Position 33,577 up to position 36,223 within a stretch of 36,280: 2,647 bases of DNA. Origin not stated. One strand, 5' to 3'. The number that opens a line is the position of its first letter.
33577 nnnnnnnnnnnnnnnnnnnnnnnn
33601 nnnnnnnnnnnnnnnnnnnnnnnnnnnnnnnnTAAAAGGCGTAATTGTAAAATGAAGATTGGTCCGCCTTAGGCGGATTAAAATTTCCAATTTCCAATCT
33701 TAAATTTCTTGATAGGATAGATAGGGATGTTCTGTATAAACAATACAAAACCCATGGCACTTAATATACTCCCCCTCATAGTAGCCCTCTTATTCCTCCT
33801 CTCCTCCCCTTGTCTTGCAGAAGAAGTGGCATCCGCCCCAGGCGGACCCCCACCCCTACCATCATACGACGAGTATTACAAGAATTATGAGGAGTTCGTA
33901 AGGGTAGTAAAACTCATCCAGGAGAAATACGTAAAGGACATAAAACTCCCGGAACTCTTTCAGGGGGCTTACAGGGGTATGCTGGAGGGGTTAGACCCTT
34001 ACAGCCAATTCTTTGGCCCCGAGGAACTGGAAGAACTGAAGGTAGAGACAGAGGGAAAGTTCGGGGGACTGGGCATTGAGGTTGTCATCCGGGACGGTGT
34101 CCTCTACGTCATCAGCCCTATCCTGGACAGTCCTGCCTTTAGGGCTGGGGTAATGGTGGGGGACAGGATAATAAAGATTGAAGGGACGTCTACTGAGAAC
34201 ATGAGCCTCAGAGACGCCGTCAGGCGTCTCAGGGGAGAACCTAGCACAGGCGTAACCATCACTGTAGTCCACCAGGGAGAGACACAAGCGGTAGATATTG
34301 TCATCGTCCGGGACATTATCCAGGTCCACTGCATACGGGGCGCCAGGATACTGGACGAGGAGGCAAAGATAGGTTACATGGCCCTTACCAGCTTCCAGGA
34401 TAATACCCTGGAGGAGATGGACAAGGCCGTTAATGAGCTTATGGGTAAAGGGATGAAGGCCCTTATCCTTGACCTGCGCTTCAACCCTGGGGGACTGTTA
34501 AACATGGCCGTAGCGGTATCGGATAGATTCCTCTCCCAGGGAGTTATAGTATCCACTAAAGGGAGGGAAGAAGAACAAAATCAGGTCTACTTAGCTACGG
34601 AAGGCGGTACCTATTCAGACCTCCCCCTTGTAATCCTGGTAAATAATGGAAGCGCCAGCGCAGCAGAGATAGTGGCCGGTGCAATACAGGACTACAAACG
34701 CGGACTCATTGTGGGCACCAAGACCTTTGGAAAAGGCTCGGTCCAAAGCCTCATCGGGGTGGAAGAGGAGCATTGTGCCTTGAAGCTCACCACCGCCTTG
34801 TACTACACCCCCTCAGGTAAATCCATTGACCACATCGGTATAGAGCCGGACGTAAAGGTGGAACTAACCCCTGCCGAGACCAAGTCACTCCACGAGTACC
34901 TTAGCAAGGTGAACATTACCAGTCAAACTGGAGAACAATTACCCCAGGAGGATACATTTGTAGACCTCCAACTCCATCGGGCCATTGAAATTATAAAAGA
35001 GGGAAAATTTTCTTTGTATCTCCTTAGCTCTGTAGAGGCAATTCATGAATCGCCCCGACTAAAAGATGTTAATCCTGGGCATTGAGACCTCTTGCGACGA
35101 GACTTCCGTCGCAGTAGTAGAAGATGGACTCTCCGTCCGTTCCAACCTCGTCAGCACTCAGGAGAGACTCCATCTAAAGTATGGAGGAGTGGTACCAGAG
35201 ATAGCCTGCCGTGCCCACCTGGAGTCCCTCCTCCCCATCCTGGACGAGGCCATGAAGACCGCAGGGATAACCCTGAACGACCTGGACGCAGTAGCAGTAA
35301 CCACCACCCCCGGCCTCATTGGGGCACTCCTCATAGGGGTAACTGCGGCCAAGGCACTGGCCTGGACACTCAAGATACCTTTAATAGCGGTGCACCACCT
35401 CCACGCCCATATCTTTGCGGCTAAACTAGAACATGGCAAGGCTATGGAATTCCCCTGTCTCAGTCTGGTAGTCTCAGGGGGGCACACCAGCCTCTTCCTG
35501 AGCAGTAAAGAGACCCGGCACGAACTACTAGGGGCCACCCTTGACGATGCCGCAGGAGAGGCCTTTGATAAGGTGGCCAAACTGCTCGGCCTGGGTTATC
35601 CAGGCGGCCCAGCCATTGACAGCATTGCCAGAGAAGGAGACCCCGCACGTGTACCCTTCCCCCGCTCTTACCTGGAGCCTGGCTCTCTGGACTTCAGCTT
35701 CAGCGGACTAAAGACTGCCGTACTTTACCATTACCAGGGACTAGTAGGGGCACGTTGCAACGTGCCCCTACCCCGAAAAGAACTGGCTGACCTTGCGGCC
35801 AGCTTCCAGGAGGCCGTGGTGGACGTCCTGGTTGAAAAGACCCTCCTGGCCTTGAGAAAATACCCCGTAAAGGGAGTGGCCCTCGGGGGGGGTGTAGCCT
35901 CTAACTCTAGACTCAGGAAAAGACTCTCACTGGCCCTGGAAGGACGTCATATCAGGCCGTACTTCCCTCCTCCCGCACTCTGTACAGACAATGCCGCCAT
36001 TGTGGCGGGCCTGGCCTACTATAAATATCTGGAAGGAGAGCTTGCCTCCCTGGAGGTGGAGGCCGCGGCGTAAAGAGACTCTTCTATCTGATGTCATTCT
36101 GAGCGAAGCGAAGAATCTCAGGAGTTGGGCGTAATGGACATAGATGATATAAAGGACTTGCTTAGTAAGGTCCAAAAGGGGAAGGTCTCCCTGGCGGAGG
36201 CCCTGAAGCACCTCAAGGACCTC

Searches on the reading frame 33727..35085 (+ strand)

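Call 10: search_protein_families(library=ncbifam, proteins=[window:33727-35085:+])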
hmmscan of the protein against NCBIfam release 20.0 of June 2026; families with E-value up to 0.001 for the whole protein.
window:33727-35085:+ (452 aa): 14 families
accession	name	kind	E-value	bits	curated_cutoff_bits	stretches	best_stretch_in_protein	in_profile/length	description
TIGR03900.1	prc_long_Delta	hypoth_equivalog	2.2e-106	356.9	660.95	1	60-388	86-412/973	MXAN_5808 family serine peptidase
TIGR00225.1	prc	subfamily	2.9e-96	322.4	218.6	1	68-390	8-325/335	C-terminal processing peptidase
NF045590.1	Cterm_S41_CtpC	exception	6.3e-89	298.6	665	1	80-397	82-397/418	carboxyl-terminal processing protease CtpC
NF052377.1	lmo1851_S41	exception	5.7e-82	275.9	725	1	52-384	45-373/468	lmo1851 family serine protease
NF045589.1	Cterm_S41_CtpB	exception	7e-81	272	633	1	84-391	87-393/416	carboxyl-terminal processing protease CtpB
NF045588.1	Cterm_S41_CtpA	exception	1.8e-80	270.8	625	1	81-387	78-385/401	carboxyl-terminal processing protease CtpA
NF045591.1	Cterm_S41_CtpZ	exception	2.3e-71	240.7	525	1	60-381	57-377/403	carboxyl-terminal processing protease CtpZ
NF051464.1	tail_spec_CT441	exception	5.6e-61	207.1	700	1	84-404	218-550/645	tail-specific protease Tsp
NF008388.1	PRK11186.1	exception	1.1e-37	129.8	825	1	74-378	207-526/663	carboxy terminal-processing peptidase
NF058627.1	S41_Gfo1087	equivalog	3.7e-16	59.1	455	1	125-338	133-368/489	GFO_1087 family putative carboxy terminal peptidase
NF033424.1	chlamy_CPAF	equivalog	1.7e-13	50.1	250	1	299-396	457-557/564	protease-like activity factor CPAF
TIGR02037.1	degP_htrA_DO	subfamily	0.00026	20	416.2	1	132-194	267-328/434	Do family serine endopeptidase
TIGR00054.1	TIGR00054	equivalog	0.00027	19.9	147.55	1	130-196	207-272/421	RIP metalloprotease RseP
TIGR02038.1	protease_degS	equivalog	0.00039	19.7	422.95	1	127-194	283-347/351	outer membrane-stress sensor serine endopeptidase DegS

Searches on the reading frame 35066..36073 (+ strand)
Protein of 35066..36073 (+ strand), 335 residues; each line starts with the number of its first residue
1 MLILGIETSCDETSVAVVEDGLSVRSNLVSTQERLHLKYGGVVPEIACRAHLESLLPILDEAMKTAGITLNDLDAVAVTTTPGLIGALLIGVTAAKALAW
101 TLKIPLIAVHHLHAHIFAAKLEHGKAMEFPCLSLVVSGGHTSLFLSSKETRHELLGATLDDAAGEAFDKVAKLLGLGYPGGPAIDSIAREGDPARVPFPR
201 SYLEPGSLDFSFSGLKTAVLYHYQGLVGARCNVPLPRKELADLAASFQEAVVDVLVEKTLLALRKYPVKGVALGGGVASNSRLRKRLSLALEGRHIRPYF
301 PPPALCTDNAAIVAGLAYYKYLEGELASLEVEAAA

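Call 10: search_protein_families(library=ncbifam, proteins=[window:35066-36073:+])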
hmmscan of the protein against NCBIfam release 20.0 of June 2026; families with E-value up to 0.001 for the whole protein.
window:35066-36073:+ (335 aa): 6 families
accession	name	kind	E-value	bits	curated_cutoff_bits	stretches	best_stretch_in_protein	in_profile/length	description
TIGR03723.1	T6A_TsaD_YgjD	equivalog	2.6e-123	411.1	296.1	1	3-321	1-313/314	tRNA (adenosine(37)-N6)-threonylcarbamoyltransferase complex transferase subunit TsaD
TIGR00329.1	gcp_kae1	subfamily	9.7e-104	346.9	207.8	1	4-314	1-305/305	tRNA (adenosine(37)-N6)-threonylcarbamoyltransferase complex transferase subunit TsaD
TIGR03722.2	arch_KAE1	equivalog_domain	2.1e-58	197.9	375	1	3-328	1-304/323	KEOPS complex N(6)-L-threonylcarbamoyladenine synthase Kae1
NF007174.0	PRK09605.1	equivalog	2e-54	185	447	1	1-330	1-308/535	bifunctional N(6)-L-threonylcarbamoyladenine synthase/serine/threonine protein kinase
TIGR03725.1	T6A_YeaZ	equivalog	1.1e-16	61.5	69.3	1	3-122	1-104/212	tRNA (adenosine(37)-N6)-threonylcarbamoyltransferase complex dimerization subunit type 1 TsaB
TIGR00143.1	hypF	equivalog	2.3e-05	22.8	466.1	0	240-318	661-738/741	carbamoyltransferase HypF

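Call 74: search_solved_structures(query=window:35066-36073:+, show_alignments=1, max_evalue=1e-30)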
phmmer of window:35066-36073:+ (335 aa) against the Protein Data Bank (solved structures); distinct sequences matched with E-value up to 1e-30: 18.
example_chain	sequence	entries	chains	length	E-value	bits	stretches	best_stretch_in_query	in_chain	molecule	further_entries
6nak_B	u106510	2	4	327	2.9e-88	299.5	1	1-331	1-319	tRNA N6-adenosine threonylcarbamoyltransferase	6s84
6n9a_D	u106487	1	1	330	3e-88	299.5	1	1-331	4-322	tRNA N6-adenosine threonylcarbamoyltransferase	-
13fn_D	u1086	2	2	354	3.9e-88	299.1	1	1-331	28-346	tRNA N6-adenosine threonylcarbamoyltransferase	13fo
8iey_A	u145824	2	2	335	1.1e-87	297.6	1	3-332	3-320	tRNA N6-adenosine threonylcarbamoyltransferase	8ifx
3zet_B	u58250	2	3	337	1.2e-82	281.1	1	1-331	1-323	PROBABLE TRNA THREONYLCARBAMOYLADENOSINE BIOSYNTHESIS PROTEIN GCP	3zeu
4ydu_A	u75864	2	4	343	1.5e-81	277.5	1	1-331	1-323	tRNA N6-adenosine threonylcarbamoyltransferase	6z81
4wq5_A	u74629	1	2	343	1e-80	274.8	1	1-331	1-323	tRNA N6-adenosine threonylcarbamoyltransferase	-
4wq4_A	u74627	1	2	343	1.1e-80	274.7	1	1-331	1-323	tRNA N6-adenosine threonylcarbamoyltransferase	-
2ivn_A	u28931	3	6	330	3.6e-45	158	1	1-320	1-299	O-SIALOGLYCOPROTEIN ENDOPEPTIDASE | UP1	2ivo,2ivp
8unk_K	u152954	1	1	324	8.6e-39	137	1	1-330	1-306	Probable bifunctional tRNA threonylcarbamoyladenosine biosynthesis protein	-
8up5_K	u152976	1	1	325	8.6e-39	137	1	1-330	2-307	Probable bifunctional tRNA threonylcarbamoyladenosine biosynthesis protein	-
9d85_K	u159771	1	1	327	8.8e-39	137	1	1-330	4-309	Probable bifunctional tRNA threonylcarbamoyladenosine biosynthesis protein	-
5jmv_A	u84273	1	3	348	1.1e-38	136.6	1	1-330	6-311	Probable bifunctional tRNA threonylcarbamoyladenosine biosynthesis protein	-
2vwb_A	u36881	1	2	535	4.3e-38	134.7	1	1-330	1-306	PUTATIVE O-SIALOGLYCOPROTEIN ENDOPEPTIDASE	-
3en9_A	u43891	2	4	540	4.4e-38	134.7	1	1-330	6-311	O-sialoglycoprotein endopeptidase/protein kinase | Putative O-sialoglycoprotein endopeptidase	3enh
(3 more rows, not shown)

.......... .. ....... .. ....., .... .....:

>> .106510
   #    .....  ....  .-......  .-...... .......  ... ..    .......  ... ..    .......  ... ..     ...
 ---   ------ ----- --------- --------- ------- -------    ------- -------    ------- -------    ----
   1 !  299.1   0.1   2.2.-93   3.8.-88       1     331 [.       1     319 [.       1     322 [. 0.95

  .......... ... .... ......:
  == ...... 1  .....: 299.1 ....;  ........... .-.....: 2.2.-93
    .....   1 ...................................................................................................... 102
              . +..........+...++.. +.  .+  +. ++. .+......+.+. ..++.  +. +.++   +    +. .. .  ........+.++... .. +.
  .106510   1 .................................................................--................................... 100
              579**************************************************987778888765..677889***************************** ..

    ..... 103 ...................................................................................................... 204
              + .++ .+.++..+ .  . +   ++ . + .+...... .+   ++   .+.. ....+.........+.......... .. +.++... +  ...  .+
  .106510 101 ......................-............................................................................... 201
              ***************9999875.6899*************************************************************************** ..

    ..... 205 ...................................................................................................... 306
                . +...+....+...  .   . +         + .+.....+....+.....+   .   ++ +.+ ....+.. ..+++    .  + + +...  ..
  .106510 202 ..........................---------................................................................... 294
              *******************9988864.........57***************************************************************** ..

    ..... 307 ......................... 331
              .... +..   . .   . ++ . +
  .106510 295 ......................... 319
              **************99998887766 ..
